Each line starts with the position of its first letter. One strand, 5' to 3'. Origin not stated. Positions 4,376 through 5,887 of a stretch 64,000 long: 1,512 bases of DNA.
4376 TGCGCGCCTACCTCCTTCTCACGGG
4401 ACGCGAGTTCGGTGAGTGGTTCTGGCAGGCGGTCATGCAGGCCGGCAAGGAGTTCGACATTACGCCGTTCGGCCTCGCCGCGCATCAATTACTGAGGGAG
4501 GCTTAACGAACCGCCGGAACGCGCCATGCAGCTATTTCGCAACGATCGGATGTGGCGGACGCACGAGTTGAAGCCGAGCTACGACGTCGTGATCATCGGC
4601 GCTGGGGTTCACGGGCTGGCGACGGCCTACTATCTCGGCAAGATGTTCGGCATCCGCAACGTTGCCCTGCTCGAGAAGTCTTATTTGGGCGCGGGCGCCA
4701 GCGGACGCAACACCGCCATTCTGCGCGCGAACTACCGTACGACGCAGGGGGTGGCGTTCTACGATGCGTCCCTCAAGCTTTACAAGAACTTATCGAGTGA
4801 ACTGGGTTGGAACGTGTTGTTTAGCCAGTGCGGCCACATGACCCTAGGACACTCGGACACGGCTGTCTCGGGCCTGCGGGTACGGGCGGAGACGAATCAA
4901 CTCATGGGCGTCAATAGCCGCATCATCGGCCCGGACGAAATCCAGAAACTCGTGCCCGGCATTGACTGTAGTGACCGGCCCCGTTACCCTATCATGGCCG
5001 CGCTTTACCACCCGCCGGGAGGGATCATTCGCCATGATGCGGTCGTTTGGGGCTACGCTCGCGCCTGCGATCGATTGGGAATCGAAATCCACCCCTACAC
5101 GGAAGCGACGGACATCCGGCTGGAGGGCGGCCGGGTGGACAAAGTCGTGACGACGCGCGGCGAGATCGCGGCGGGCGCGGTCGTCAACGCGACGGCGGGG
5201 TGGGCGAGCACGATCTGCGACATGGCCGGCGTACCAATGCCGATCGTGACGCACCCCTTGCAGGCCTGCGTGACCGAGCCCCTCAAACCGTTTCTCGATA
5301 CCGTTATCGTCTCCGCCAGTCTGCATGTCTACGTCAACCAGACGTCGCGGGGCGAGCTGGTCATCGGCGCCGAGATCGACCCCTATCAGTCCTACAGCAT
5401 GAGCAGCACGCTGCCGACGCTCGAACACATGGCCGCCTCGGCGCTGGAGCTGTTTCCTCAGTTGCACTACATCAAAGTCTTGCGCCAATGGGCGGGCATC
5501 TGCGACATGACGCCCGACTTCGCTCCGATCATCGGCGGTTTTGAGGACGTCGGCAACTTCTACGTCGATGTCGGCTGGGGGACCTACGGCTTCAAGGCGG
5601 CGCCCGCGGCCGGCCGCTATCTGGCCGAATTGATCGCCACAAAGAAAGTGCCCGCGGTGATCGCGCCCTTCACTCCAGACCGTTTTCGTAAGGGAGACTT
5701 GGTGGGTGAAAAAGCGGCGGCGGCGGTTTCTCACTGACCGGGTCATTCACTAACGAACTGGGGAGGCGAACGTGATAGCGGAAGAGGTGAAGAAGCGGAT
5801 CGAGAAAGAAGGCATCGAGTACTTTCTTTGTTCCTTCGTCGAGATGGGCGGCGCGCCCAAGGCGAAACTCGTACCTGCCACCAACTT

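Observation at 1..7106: N-methylglutamate (methylamine) pathway cluster in a probable acidobacterium, with unusual gene order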

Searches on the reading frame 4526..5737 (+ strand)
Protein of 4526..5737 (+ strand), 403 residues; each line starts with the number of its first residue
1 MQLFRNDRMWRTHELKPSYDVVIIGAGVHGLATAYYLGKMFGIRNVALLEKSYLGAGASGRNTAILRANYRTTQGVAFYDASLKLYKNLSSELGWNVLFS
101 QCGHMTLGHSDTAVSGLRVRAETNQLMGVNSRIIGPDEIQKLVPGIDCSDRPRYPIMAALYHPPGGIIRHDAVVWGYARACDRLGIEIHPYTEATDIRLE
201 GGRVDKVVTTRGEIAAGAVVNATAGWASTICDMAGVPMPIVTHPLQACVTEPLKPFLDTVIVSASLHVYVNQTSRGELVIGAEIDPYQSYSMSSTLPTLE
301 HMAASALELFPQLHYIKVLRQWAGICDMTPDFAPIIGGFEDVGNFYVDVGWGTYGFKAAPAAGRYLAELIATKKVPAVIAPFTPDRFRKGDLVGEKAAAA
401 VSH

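Call 5: search_protein_families(library=ncbifam, proteins=[window:4526-5734:+], max_evalue=0.00001)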
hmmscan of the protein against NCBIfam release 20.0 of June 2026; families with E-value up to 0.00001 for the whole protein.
window:4526-5734:+ (403 aa): 16 families
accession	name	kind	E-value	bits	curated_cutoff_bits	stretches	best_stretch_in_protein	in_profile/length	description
TIGR01373.1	soxB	subfamily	1.1e-135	452.7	529.45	1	7-394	19-406/407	sarcosine oxidase subunit beta family protein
TIGR02352.1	thiamin_ThiO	equivalog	9.9e-35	120.3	250.8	1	21-373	1-350/351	glycine oxidase ThiO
NF008425.0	PRK11259.1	equivalog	2e-24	86.3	257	1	17-237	3-215/377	N-methyl-L-tryptophan oxidase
TIGR01377.1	soxA_mon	subfamily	8.8e-24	84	479.65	1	19-389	1-377/381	amino oxidase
NF001933.0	PRK00711.1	subfamily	3.4e-22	79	383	1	80-390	113-419/429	D-amino acid dehydrogenase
TIGR03329.1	Phn_aa_oxid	hypoth_equivalog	7e-16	58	632.8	1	159-371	171-392/460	putative aminophosphonate oxidoreductase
NF050086.1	pipecolate_AmaA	exception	2.3e-14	52.9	600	0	17-68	24-73/425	L-pipecolate oxidase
TIGR03197.1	MnmC_Cterm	equivalog_domain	1.1e-12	47.7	174.2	1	20-343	1-320/400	FAD-dependent 5-carboxymethylaminomethyl-2-thiouridine(34) oxidoreductase MnmC1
TIGR03364.1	HpnW_proposed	hypoth_equivalog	1.7e-11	43.8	285.1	1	19-220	1-190/365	TIGR03364 family FAD-dependent oxidoreductase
NF008726.1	PRK11728.1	equivalog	2.2e-11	43.2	299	1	19-238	1-213/389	L-2-hydroxyglutarate oxidase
NF002480.1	PRK01747.1-1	equivalog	1.9e-10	39.8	540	1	12-345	240-592/645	bifunctional tRNA (5-methylaminomethyl-2-thiouridine)(34)-methyltransferase MnmC2/FAD-dependent 5-carboxymethylaminomethyl-2-thiouridine(34)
TIGR03377.1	glycerol3P_GlpA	equivalog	2e-08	33.3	552.8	0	167-325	138-303/530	anaerobic glycerol-3-phosphate dehydrogenase subunit GlpA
NF040813.1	pro_dh_Thprot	equivalog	7e-07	28.7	600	0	168-375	164-353/362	D-proline dehydrogenase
NF033460.1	glycerol3P_ox_II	equivalog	7.4e-07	28.6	460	1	18-237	1-218/361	type 2 glycerol-3-phosphate oxidase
NF058655.1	CrtID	equivalog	5.1e-06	25.6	640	0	158-222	210-271/478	bifunctional phytoene desaturase/3,4-desaturase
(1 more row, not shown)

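Call 6: search_protein_families(library=pfam, proteins=[window:4526-5734:+], max_evalue=0.00001)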
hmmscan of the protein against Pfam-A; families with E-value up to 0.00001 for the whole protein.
window:4526-5734:+ (403 aa): 1 family
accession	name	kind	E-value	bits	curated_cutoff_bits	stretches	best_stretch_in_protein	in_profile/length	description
PF01266.30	DAO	-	5.6e-73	246.9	27.9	1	20-369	1-353/353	FAD dependent oxidoreductase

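Call 8: find_encoding_contigs(protein=window:4526-5737:+, flank=10000, max_places=8)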
Protein window:4526-5737:+ (403 aa): no gene with exactly this product is on record in the collection.

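Call 34: search_solved_structures(query=window:4526-5734:+, max_evalue=1e-10, show_alignments=1)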
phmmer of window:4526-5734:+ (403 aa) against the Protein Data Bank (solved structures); distinct sequences matched with E-value up to 1e-10: 20.
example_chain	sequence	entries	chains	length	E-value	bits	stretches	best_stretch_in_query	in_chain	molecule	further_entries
1vrq_B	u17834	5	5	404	2.4e-103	349.2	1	8-403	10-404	Sarcosine oxidase beta subunit | Subunit beta of sarcosine oxidase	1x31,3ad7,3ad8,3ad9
3ada_B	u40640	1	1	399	2.6e-103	349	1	8-403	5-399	SARCOSINE OXIDASE BETA SUBUNIT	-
2gag_B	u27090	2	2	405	1.1e-100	340.4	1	8-403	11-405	heterotetrameric sarcosine oxidase beta-subunit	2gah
1y56_B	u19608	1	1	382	4.5e-51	177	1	19-392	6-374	sarcosine oxidase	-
4pab_A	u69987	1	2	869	5.6e-27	97.7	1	14-252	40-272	Dimethylglycine dehydrogenase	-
5l46_A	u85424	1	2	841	2.6e-26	95.5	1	16-252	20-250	Dimethylglycine dehydrogenase, mitochondrial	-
4p9s_A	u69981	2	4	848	5.7e-26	94.4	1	14-252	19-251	Dimethylglycine dehydrogenase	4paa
1ryi_A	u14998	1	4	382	3.4e-21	78.6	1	8-376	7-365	GLYCINE OXIDASE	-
3if9_A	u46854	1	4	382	9.6e-21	77.2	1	8-376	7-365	Glycine oxidase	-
1ng3_A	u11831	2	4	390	2e-20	76.1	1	14-376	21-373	Glycine oxidase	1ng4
9woz_A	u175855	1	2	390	2.1e-20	76.1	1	14-376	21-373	Glycine oxidase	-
4ysh_A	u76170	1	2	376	3.9e-20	75.1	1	18-386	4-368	Glycine oxidase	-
7cyx_A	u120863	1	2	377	3.8e-19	71.9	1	18-374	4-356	Glycine oxidase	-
5fjm_A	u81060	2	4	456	1.5e-18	69.9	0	17-242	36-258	L-AMINO ACID DEAMINASE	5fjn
3nyc_A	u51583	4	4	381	8.1e-17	64.2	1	18-379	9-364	D-Arginine Dehydrogenase | FAD-dependent catabolic D-arginine dehydrogenase, DauA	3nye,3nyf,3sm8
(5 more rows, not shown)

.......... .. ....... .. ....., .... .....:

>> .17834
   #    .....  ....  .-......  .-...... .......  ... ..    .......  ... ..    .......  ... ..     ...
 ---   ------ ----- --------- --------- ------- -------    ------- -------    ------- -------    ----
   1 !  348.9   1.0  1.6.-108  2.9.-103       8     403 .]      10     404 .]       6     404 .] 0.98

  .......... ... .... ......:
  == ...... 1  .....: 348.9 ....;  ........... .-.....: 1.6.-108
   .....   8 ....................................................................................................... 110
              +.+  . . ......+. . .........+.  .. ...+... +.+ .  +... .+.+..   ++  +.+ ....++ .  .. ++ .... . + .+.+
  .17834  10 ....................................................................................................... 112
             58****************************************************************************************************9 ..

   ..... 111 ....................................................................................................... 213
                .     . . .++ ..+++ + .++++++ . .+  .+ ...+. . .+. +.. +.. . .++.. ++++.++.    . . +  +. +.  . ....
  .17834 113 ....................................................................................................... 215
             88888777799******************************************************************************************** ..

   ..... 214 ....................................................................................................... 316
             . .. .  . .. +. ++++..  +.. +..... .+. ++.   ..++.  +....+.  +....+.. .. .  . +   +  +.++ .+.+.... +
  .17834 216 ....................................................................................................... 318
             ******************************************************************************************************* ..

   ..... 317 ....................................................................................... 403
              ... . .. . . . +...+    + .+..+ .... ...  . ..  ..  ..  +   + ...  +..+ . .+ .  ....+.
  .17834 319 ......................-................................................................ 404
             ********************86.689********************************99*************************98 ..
